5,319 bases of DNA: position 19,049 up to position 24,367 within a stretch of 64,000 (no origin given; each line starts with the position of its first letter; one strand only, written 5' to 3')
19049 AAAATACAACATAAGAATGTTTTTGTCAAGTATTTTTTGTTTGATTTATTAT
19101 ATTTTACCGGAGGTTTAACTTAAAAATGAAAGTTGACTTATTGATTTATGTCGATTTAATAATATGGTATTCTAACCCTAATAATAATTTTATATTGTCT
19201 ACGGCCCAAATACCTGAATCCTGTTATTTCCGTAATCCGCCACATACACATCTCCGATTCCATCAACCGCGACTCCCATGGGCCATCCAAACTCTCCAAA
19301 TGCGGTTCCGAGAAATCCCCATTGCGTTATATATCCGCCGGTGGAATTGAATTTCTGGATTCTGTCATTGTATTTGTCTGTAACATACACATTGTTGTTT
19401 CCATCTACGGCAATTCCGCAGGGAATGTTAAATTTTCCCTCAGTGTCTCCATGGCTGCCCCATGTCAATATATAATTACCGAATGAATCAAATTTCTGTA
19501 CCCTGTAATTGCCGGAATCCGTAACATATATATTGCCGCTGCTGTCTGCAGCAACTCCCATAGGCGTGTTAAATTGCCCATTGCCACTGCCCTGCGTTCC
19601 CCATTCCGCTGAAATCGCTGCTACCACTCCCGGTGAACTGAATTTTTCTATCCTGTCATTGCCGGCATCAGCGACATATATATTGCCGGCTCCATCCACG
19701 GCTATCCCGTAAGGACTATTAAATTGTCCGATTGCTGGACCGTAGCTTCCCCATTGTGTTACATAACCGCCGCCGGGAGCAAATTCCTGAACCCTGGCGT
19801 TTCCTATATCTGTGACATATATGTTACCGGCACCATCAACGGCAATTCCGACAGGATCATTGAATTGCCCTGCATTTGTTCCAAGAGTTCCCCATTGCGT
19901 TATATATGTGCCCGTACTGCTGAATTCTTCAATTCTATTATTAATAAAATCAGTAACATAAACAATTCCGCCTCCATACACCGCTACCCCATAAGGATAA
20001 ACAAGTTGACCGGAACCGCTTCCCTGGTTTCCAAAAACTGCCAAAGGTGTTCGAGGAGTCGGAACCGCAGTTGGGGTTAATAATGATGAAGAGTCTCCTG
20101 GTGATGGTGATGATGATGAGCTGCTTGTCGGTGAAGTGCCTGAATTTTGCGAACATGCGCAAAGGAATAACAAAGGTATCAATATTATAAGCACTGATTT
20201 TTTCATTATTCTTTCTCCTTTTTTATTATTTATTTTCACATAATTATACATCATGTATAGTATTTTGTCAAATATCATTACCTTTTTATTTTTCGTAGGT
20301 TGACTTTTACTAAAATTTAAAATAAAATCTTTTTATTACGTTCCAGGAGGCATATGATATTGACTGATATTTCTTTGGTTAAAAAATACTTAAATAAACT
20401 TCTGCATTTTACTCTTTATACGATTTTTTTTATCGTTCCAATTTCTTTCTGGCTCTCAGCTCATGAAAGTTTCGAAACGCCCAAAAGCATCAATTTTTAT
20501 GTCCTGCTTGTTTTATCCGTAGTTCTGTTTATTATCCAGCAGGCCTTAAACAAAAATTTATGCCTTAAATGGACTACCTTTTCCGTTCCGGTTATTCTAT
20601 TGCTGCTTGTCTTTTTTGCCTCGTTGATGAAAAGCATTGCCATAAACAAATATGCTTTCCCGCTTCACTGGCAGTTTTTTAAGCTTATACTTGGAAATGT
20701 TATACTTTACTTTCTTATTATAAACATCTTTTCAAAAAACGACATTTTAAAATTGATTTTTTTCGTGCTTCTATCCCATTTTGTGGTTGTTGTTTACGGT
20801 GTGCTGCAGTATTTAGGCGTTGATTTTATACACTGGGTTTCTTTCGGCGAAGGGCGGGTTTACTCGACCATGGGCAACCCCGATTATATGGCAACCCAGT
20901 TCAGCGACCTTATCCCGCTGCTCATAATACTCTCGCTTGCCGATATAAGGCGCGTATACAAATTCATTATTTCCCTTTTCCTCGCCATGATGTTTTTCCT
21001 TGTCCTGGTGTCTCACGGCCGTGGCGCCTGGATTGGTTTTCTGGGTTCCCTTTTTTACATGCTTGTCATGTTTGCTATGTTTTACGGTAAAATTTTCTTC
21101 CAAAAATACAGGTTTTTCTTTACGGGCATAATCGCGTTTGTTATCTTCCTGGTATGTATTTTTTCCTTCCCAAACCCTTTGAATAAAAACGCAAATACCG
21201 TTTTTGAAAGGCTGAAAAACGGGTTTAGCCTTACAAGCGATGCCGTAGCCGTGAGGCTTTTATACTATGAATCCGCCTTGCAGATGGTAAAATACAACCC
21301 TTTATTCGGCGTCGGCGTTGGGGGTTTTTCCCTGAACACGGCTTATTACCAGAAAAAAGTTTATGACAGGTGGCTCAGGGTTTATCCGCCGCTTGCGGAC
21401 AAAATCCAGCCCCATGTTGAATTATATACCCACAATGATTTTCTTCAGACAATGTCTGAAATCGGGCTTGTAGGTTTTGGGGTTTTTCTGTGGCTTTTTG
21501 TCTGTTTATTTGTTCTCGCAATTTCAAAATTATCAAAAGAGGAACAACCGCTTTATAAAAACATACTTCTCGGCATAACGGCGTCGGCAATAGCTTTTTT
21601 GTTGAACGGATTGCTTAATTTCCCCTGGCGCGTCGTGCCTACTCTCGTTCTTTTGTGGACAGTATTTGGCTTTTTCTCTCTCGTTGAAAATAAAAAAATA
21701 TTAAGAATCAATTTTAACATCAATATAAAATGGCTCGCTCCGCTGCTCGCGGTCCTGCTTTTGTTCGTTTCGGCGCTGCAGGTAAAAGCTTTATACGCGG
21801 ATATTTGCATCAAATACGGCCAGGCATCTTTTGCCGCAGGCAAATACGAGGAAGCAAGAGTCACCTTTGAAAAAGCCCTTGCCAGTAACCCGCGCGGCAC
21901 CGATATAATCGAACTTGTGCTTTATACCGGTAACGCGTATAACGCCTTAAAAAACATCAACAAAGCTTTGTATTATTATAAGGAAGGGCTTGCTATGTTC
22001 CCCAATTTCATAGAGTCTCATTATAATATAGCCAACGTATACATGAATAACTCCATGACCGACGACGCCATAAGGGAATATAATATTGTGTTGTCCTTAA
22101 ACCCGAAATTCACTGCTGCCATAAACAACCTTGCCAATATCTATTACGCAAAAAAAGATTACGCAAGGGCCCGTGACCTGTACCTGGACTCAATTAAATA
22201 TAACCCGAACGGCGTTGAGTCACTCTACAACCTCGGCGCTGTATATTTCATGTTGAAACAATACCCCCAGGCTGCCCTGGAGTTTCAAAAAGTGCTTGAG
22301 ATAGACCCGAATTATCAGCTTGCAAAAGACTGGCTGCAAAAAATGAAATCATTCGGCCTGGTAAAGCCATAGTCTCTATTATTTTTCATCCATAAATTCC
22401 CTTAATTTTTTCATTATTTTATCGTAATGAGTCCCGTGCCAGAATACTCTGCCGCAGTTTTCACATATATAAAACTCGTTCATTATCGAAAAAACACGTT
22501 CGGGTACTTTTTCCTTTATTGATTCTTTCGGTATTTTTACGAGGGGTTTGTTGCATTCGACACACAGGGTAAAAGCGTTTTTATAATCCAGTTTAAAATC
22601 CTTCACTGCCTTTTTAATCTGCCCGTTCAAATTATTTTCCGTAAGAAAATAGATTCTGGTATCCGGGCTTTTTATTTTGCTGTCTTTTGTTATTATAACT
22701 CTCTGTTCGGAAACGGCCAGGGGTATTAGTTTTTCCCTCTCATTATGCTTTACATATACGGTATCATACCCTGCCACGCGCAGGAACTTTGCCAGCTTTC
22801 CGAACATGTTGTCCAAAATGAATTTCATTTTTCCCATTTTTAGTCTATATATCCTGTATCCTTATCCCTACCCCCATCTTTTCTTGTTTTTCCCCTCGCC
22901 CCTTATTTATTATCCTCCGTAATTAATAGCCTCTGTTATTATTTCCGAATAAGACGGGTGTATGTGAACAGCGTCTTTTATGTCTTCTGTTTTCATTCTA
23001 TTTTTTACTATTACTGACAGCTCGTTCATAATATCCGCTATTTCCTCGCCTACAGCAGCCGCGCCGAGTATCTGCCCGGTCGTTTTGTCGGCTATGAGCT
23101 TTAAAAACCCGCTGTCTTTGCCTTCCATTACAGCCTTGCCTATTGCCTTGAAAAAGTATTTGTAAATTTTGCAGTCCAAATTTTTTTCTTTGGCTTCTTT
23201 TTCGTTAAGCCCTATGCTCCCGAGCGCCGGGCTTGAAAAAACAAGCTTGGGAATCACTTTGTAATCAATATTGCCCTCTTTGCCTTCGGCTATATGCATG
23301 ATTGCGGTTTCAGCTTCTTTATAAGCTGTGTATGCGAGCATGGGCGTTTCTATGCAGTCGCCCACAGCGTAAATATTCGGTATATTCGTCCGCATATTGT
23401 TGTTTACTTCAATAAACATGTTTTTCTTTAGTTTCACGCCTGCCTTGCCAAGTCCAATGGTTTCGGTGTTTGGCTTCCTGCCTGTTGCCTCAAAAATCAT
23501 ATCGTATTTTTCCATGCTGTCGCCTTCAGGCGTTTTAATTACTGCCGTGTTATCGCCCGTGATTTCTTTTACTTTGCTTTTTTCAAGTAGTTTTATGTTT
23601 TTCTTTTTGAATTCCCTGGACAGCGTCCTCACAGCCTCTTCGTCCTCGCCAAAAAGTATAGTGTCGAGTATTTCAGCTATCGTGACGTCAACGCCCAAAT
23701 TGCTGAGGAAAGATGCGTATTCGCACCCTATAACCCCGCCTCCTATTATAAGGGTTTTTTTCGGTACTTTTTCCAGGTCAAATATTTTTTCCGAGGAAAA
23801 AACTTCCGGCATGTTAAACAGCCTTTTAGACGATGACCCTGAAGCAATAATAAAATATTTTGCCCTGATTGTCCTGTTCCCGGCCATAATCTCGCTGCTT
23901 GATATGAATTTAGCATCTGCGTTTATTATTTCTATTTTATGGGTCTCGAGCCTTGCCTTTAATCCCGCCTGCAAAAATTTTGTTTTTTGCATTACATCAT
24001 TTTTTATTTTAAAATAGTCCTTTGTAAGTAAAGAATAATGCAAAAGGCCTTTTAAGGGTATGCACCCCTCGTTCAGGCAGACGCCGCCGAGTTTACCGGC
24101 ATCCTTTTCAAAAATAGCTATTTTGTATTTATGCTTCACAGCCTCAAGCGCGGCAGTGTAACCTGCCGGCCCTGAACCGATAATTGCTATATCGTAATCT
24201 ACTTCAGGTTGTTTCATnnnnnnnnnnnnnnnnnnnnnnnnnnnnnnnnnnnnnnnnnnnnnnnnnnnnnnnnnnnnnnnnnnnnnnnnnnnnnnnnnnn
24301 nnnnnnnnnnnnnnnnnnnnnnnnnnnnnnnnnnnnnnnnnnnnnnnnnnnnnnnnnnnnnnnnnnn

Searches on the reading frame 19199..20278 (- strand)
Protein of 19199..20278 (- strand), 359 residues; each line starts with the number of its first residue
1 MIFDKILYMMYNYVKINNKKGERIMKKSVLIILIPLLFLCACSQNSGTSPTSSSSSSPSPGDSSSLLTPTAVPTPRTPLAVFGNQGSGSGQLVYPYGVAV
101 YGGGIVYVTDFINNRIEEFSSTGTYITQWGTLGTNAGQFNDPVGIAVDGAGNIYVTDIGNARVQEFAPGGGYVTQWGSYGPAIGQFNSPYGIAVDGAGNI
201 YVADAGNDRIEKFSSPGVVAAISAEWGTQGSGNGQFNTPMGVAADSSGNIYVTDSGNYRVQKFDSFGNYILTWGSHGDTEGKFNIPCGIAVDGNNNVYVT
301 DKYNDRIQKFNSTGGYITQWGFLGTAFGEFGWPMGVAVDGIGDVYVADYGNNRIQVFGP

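Call 90: search_protein_families(library=pfam, proteins=[window:19199-20278:-], max_evalue=0.000001)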
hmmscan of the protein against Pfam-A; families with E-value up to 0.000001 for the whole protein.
window:19199-20278:- (359 aa): 5 families
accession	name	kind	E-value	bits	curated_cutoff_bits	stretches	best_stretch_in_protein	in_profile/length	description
PF01436.27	NHL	-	1.3e-43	145.4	20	2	236-263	1-28/28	NHL repeat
PF06739.17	SBBP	-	1e-13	51.4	20.5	0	188-203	14-29/38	Beta-propeller repeat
PF08450.18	SGL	-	4.4e-12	46.6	26.3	0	243-359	92-212/246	SMP-30/Gluconolactonase/LRE-like region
PF25021.1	TEN_NHL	-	1.9e-10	40.7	27.1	0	185-222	140-175/357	Teneurin NHL domain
PF22701.2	Mala_s_1-like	-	5e-07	30.1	27.5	0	191-299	44-145/195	Mal s 1 allergenic protein-like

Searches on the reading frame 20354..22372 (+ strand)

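Call 90: search_protein_families(library=pfam, proteins=[window:20354-22372:+], max_evalue=0.000001)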
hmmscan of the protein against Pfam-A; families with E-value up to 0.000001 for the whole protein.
window:20354-22372:+ (672 aa): 12 families
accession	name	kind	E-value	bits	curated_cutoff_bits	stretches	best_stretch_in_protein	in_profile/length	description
PF07719.23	TPR_2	-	1.2e-29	100.3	27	1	622-654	2-34/34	Tetratricopeptide repeat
PF00515.34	TPR_1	-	1.2e-27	95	27.8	1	622-654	2-34/34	Tetratricopeptide repeat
PF13414.12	TPR_11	-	1e-18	67.1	26.8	0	594-634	1-41/42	TPR repeat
PF04932.20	Wzy_C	-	1.2e-18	67.8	31.7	1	209-379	2-149/149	O-Antigen ligase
PF14559.12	TPR_19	-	5.1e-18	65.6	25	0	598-655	2-62/68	Tetratricopeptide repeat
PF13181.12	TPR_8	-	2.1e-16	59.1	25.7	0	482-513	1-32/34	Tetratricopeptide repeat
PF13432.12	TPR_16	-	2.5e-16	60.2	32.7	0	602-653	12-63/65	Tetratricopeptide repeat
PF13431.12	TPR_17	-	5.8e-16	57.8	24.4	0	609-640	1-32/34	Tetratricopeptide repeat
PF13424.12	TPR_12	-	4.2e-15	56.1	30.1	1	587-651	2-75/77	Tetratricopeptide repeat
PF13428.12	TPR_14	-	3.4e-13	49.3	23.5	0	487-517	6-36/44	Tetratricopeptide repeat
PF13174.12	TPR_6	-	3.5e-12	46.6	26.3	0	622-653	1-32/33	Tetratricopeptide repeat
PF13374.12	TPR_10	-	2.7e-10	40.4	27.5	0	588-614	3-29/42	Tetratricopeptide repeat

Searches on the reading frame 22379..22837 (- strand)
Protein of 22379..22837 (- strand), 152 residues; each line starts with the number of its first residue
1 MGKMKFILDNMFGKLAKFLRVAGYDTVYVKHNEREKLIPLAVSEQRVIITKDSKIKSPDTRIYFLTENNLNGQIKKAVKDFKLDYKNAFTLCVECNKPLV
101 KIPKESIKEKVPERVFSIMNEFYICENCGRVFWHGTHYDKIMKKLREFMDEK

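Call 90: search_protein_families(library=pfam, proteins=[window:22379-22837:-], max_evalue=0.000001)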
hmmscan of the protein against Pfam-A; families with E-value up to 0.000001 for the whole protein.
window:22379-22837:- (152 aa): 1 family
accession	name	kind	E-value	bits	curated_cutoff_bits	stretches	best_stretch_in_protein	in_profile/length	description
PF01927.22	Mut7-C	-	4.4e-43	147.3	23.3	1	4-144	1-145/146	Mut7-C RNAse domain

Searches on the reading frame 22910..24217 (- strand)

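Call 91: search_protein_families(library=pfam, proteins=[window:22910-24217:-], max_evalue=0.000001)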
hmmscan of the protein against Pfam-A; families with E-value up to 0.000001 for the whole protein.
window:22910-24217:- (435 aa): 9 families
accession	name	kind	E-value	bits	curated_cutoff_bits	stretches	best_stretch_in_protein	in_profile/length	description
PF07992.20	Pyr_redox_2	-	3e-67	227.5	26.1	1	8-302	1-291/291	Pyridine nucleotide-disulphide oxidoreductase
PF02852.28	Pyr_redox_dim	-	1.2e-32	112.8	25.3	1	322-430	1-109/110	Pyridine nucleotide-disulphide oxidoreductase, dimerisation domain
PF00070.33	Pyr_redox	-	3.2e-20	72.9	22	1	154-225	1-72/82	Pyridine nucleotide-disulphide oxidoreductase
PF13738.12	Pyr_redox_3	-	1.3e-16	61.2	30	1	109-286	115-305/305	Pyridine nucleotide-disulphide oxidoreductase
PF01266.30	DAO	-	1.4e-09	38.4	27.9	0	9-39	1-31/353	FAD dependent oxidoreductase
PF13450.12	NAD_binding_8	-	3.9e-09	37.1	21.9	0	12-48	1-36/68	NAD(P)-binding Rossmann-like domain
PF03486.20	HI0933_like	-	6.2e-09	36.1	50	0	9-39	2-32/244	HI0933-like protein Rossmann domain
PF00890.30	FAD_binding_2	-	6.5e-08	32.6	20.4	0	9-42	1-34/414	FAD binding domain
PF01134.28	GIDA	-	3.1e-07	30.2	22.1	0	9-49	1-42/391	Glucose inhibited division protein A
